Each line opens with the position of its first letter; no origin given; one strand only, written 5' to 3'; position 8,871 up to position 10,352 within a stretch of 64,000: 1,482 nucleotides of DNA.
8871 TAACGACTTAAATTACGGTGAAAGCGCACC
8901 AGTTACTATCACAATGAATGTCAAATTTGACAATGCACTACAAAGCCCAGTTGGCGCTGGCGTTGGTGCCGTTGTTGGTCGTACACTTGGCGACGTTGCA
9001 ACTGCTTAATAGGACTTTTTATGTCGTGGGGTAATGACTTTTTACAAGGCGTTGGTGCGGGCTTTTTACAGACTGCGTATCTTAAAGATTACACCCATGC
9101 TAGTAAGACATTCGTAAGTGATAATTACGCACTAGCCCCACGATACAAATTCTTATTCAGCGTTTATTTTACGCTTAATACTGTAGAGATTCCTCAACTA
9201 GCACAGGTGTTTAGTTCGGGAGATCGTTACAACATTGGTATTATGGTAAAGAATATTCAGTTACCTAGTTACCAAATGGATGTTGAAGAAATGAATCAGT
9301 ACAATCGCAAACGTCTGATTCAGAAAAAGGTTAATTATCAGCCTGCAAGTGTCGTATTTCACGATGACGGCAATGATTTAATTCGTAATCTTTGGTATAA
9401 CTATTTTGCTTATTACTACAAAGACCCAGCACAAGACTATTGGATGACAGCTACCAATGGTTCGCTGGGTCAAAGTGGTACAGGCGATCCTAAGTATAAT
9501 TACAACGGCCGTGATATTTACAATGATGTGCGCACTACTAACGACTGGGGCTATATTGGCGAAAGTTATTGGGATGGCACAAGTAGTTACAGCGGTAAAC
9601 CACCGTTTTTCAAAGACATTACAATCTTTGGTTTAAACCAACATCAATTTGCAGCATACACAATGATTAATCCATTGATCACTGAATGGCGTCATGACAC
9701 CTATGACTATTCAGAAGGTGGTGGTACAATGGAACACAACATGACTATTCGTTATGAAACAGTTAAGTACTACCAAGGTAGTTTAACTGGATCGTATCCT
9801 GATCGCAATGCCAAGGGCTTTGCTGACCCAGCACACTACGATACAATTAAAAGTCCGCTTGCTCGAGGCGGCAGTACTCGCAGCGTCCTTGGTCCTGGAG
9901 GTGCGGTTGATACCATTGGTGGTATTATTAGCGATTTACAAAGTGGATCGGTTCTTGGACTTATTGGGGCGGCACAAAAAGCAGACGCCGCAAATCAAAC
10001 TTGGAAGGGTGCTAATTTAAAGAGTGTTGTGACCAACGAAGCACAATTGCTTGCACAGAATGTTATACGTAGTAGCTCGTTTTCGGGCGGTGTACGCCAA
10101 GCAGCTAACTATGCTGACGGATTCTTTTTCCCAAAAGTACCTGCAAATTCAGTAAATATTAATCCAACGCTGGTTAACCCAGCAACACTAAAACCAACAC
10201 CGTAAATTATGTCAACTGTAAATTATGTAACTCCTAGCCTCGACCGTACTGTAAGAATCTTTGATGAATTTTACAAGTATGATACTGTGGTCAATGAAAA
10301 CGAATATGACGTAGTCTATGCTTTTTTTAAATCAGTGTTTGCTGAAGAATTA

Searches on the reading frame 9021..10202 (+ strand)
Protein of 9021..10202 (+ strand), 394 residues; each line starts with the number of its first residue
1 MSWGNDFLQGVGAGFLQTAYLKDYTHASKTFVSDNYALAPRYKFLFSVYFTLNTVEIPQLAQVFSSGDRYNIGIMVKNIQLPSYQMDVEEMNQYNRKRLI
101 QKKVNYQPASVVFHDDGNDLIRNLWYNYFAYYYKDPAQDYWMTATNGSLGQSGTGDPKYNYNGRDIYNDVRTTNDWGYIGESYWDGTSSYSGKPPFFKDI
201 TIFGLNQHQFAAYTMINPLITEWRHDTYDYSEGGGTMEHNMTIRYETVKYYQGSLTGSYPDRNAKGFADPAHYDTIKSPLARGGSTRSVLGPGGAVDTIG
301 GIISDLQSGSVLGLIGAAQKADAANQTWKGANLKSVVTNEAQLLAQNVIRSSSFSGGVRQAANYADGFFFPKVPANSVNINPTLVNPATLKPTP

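Call 19: search_protein_families(library=phrogs, proteins=[window:9021-10202:+], max_evalue=0.00001)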
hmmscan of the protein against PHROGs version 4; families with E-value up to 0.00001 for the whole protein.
window:9021-10202:+ (394 aa): 2 families
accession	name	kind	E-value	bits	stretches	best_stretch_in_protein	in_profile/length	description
phrog_13438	-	tail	4.6e-17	63.2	1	36-251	52-251/364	tail tube protein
phrog_4542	-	tail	5.7e-08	33.4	1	37-267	22-196/214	tail tube protein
